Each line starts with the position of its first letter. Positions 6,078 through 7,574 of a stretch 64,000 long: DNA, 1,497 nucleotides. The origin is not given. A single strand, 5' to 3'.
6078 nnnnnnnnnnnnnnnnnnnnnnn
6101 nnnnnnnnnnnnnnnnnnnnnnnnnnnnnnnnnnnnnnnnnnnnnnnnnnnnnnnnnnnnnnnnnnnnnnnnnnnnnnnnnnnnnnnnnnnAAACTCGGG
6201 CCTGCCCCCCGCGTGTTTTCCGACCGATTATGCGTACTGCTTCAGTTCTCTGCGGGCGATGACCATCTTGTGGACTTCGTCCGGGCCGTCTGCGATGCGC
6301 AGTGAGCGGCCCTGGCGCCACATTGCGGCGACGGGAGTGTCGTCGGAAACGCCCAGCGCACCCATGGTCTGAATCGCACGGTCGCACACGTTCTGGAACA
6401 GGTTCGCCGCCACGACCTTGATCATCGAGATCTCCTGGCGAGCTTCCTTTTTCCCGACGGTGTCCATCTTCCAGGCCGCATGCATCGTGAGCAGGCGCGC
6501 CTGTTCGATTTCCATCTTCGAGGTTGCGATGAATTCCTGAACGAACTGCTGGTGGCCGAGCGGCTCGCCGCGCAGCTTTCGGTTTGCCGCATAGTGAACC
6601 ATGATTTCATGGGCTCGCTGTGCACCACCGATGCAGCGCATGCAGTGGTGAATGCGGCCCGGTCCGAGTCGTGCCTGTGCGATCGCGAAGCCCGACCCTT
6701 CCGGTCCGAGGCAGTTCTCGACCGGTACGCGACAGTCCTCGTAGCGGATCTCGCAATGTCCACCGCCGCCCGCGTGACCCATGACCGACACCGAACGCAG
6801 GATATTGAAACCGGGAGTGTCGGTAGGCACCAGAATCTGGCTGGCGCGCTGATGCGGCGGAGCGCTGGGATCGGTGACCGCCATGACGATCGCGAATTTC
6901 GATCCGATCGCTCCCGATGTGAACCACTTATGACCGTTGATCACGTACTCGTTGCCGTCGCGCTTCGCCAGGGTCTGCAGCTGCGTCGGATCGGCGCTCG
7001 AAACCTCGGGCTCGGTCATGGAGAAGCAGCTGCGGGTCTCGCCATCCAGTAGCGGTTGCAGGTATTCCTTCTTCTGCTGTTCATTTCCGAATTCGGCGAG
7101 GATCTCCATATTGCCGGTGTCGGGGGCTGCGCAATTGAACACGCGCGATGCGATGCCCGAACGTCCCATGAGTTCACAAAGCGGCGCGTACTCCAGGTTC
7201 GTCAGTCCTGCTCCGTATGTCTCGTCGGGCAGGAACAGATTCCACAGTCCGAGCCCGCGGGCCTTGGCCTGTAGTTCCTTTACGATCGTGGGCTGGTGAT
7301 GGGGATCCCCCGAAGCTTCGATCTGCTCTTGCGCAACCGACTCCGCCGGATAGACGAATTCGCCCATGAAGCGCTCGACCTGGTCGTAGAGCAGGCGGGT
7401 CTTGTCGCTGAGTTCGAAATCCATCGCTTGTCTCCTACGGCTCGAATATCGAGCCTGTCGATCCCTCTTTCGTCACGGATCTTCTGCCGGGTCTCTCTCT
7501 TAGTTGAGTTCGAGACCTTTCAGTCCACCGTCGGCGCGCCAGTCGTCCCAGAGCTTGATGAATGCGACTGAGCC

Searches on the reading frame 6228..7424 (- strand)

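Call 77: search_protein_families(library=pfam, proteins=[window:6228-7424:-], max_evalue=0.0001)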
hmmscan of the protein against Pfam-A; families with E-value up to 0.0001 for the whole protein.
window:6228-7424:- (398 aa): 4 families
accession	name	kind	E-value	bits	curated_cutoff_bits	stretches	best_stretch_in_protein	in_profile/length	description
PF00441.29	Acyl-CoA_dh_1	-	3.2e-41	141.4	22.4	1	243-393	1-149/150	Acyl-CoA dehydrogenase, C-terminal domain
PF02770.24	Acyl-CoA_dh_M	-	1.4e-19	70.4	33.3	1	133-231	1-97/97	Acyl-CoA dehydrogenase, middle domain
PF02771.21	Acyl-CoA_dh_N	-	1e-13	52.1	22.9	1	7-129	2-113/113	Acyl-CoA dehydrogenase, N-terminal domain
PF08028.16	Acyl-CoA_dh_2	-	4.2e-12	46.9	22.7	1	259-370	2-121/134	Acyl-CoA dehydrogenase, C-terminal domain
